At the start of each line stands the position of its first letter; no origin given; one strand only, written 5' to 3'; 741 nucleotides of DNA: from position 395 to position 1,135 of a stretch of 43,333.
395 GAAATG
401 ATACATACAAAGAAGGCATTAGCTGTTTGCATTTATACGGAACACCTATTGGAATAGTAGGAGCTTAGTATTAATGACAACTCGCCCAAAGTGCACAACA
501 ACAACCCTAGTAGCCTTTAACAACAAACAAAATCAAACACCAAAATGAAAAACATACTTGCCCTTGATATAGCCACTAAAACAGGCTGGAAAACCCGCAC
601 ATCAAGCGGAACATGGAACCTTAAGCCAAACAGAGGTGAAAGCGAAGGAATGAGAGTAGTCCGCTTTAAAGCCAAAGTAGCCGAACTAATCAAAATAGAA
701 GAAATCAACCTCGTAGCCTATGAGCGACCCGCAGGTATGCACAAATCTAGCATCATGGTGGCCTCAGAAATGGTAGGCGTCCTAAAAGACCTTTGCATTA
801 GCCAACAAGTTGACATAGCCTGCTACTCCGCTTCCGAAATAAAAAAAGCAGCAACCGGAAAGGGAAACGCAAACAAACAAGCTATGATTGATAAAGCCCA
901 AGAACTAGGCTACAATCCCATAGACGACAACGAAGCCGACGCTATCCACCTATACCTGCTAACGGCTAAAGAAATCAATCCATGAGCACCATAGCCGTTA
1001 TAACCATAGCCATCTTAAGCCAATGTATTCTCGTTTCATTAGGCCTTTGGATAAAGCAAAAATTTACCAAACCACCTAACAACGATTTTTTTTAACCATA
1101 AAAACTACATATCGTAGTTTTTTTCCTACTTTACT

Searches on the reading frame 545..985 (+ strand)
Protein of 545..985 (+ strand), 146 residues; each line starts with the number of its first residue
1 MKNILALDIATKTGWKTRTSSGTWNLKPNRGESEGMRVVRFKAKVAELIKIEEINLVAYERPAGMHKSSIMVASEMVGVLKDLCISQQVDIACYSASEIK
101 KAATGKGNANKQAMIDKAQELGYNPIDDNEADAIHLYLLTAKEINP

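Call 3: search_protein_families(library=pfam, proteins=[window:545-985:+], max_evalue=0.01)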
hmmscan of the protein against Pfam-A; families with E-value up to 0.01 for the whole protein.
window:545-985:+ (146 aa): 1 family
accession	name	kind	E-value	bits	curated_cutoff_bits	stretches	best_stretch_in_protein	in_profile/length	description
PF02075.23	RuvC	-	3e-08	34.1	22.2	1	37-135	41-143/148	Crossover junction endodeoxyribonuclease RuvC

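Call 4: search_protein_families(library=phrogs, proteins=[window:545-985:+], max_evalue=0.01)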
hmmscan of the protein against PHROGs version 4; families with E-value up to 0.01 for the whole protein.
window:545-985:+ (146 aa): 2 families
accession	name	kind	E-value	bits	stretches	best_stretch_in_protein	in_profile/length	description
phrog_159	-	DNA, RNA and nucleotide metabolism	7.3e-22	78.8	1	20-135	124-241/330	RuvC-like Holliday junction resolvase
phrog_18320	-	unknown function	4.5e-07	30.7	1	51-137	20-118/137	-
